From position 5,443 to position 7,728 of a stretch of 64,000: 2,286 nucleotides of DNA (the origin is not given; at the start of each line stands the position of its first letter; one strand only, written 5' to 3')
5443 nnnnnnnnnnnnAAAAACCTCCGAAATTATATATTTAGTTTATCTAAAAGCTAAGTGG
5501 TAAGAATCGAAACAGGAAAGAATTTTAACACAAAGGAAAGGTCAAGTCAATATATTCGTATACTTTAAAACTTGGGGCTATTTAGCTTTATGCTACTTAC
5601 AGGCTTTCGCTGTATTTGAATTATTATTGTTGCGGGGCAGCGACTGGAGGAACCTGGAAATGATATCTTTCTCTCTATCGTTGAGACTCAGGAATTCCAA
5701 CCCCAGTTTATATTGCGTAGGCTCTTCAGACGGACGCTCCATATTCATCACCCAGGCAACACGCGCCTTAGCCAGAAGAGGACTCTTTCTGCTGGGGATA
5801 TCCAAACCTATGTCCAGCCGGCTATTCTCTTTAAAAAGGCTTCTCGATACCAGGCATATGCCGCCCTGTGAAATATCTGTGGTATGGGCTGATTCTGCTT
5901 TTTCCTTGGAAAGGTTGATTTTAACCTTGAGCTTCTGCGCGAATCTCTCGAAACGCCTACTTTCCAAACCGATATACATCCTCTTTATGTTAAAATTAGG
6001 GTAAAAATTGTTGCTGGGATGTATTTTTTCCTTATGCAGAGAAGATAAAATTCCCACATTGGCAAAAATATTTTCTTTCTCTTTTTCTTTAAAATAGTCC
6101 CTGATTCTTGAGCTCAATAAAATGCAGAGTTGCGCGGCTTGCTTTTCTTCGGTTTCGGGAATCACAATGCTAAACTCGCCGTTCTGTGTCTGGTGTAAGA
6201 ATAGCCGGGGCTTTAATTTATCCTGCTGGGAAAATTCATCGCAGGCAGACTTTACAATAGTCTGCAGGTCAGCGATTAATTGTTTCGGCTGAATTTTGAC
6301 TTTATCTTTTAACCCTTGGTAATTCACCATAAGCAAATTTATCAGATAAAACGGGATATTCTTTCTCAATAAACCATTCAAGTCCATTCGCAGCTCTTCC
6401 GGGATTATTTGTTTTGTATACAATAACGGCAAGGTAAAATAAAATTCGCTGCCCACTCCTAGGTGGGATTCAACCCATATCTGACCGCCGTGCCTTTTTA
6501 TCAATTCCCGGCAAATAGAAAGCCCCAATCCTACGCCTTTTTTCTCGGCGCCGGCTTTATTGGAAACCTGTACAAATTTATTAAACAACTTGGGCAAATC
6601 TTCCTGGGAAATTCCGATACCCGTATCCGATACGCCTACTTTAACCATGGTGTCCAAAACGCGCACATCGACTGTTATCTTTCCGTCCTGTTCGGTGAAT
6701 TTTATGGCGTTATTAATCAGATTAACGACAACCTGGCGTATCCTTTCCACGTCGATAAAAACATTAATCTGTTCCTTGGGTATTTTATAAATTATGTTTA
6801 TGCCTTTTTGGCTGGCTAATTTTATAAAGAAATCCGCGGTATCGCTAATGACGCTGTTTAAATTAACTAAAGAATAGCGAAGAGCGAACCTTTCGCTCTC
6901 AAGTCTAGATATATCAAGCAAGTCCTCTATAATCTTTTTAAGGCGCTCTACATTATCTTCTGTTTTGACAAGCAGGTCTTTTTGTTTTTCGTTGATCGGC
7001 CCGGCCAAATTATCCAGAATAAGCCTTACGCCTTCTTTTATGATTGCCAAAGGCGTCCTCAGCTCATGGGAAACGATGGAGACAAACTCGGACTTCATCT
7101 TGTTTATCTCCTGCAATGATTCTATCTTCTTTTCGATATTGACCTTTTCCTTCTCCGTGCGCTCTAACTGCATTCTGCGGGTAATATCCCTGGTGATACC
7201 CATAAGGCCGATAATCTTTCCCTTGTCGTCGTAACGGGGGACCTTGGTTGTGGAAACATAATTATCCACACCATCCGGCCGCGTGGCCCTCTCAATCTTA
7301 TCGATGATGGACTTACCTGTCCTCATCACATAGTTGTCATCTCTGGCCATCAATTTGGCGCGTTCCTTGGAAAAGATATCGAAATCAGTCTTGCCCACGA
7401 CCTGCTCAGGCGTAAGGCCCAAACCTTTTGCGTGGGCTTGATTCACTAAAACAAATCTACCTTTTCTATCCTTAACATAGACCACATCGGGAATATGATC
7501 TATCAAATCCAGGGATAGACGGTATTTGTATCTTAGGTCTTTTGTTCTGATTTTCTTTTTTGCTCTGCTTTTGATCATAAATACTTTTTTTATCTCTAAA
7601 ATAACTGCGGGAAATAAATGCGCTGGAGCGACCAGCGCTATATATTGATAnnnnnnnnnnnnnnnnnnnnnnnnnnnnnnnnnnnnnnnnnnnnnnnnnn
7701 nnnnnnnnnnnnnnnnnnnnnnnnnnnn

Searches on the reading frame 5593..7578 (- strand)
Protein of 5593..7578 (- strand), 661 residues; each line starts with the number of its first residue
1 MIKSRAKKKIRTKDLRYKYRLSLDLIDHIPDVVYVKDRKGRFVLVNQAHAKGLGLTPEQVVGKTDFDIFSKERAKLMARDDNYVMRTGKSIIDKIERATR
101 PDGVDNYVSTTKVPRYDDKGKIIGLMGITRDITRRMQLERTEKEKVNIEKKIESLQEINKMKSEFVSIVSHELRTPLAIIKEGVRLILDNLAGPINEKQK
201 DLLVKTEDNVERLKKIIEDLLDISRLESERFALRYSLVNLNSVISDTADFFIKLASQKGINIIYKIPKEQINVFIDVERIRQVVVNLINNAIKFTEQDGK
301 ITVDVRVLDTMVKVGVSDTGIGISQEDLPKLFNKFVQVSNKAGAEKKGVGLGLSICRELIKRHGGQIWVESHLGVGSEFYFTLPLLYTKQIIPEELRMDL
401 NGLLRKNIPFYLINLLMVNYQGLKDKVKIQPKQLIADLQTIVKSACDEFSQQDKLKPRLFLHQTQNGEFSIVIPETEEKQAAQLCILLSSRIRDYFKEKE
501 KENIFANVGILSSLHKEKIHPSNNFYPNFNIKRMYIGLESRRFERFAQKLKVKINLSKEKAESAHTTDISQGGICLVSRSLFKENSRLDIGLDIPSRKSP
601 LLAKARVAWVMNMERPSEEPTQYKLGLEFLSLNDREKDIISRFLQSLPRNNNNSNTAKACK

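Call 68: search_protein_families(library=pfam, proteins=[window:5593-7578:-], max_evalue=0.00001)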
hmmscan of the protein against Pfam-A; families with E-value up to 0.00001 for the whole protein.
window:5593-7578:- (661 aa): 6 families
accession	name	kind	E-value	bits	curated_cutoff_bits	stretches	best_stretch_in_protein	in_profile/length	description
PF02518.31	HATPase_c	-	5.3e-31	107.8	26.4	1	276-385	2-109/111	Histidine kinase-, DNA gyrase B-, and HSP90-like ATPase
PF08448.16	PAS_4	-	1.3e-21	77.3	23.1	1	27-135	2-108/110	PAS fold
PF00512.31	HisKA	-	3.1e-16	59.6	26.9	1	161-229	1-66/66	His Kinase A (phospho-acceptor) domain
PF07238.19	PilZ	-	2.5e-13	50.7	22.5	1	540-645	2-101/102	PilZ domain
PF13426.13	PAS_9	-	5.9e-11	43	27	1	31-133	2-102/103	PAS domain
PF00989.32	PAS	-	7.7e-10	39.2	22.6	1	25-132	6-113/113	PAS fold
